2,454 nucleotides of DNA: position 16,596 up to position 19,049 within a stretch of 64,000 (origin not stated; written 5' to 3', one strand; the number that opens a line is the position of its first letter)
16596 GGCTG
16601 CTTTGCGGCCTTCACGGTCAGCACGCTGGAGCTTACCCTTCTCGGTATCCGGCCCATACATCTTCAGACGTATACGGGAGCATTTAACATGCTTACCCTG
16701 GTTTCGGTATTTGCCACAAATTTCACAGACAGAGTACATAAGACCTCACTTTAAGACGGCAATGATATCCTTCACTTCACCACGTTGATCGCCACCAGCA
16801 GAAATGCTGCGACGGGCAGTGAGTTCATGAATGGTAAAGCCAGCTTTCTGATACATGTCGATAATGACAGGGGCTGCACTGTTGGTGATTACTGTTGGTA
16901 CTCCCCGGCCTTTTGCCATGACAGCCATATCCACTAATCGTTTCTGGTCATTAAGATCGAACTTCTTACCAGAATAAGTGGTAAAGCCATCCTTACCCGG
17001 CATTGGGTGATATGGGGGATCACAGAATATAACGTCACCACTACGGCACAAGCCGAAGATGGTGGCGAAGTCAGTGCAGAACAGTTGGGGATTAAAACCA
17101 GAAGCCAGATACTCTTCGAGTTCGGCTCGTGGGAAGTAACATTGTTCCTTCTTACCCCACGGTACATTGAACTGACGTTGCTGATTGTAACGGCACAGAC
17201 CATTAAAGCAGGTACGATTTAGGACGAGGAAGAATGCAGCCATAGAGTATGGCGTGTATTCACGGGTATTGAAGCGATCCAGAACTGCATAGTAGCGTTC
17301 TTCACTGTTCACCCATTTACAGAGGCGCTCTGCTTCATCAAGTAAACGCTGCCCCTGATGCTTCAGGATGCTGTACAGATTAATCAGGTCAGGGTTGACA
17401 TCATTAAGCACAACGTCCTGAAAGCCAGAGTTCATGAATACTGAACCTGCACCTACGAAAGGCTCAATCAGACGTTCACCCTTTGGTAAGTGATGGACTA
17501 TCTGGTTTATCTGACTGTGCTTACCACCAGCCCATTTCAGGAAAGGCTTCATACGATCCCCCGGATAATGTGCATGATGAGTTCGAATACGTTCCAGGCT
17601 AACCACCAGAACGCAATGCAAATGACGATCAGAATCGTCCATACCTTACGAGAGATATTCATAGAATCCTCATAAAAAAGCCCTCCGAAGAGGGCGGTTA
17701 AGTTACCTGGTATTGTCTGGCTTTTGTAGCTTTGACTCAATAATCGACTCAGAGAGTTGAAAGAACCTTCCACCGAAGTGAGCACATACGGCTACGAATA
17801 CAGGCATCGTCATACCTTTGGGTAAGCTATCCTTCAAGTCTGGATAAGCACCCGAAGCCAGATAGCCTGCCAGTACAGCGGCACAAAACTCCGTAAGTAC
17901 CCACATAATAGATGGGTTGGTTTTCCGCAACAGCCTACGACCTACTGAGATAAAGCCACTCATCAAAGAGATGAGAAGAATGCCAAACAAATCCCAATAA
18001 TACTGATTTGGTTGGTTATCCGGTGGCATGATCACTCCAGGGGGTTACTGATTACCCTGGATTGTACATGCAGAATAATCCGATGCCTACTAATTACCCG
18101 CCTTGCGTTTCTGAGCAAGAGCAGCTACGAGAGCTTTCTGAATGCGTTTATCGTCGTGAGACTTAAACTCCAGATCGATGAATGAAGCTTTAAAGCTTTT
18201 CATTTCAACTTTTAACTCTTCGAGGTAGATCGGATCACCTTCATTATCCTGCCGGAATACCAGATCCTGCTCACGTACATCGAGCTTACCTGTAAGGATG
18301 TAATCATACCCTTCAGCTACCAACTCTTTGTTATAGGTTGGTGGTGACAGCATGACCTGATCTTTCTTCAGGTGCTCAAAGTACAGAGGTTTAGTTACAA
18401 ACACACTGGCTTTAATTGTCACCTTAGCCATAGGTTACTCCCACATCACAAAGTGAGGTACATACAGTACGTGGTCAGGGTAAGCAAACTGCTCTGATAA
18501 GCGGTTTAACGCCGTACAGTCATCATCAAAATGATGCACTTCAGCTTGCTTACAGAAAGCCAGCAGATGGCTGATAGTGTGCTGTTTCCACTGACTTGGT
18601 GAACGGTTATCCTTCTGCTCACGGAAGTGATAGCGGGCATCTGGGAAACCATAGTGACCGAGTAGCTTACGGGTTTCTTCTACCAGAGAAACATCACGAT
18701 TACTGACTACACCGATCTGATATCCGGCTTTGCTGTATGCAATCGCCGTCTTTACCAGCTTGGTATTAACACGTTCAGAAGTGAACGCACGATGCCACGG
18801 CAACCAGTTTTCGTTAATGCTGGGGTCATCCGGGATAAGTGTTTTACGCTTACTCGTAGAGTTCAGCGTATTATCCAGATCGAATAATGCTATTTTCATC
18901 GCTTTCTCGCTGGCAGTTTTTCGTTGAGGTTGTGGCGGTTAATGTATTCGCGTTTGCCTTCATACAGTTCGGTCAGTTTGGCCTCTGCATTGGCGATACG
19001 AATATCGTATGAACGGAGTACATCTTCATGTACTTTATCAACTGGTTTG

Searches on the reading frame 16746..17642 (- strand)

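Call 48: search_protein_families(library=phrogs, proteins=[window:16746-17642:-], max_evalue=0.001)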
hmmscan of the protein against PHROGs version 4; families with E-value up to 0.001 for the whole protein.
window:16746-17642:- (298 aa): 5 families
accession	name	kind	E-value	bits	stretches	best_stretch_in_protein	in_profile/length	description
phrog_116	-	other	1.2e-91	309.3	1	29-297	508-777/779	DNA methyltransferase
phrog_56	-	other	1.6e-75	256.7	1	30-297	60-322/647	DNA methyltransferase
phrog_26700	-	unknown function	1.7e-25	90.6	1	30-294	5-271/552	-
phrog_1996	-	other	3.1e-12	47.7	1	164-294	16-137/150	DNA methyltransferase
phrog_23217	-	unknown function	4.3e-07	31.1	1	33-104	5-77/109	-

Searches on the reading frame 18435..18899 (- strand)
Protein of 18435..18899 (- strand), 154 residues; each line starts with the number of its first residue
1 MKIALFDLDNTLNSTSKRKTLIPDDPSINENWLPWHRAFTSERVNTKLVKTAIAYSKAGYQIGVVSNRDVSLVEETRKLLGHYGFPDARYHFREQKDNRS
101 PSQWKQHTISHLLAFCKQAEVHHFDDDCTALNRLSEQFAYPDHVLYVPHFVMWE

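Call 48: search_protein_families(library=phrogs, proteins=[window:18435-18899:-], max_evalue=0.001)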
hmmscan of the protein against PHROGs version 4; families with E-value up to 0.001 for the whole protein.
window:18435-18899:- (154 aa): 2 families
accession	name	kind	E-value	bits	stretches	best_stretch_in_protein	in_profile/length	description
phrog_415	-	other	3e-24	86.9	1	1-127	21-147/218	polynucleotide kinase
phrog_505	-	other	3.1e-07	31.2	1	2-111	162-258/295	polynucleotide kinase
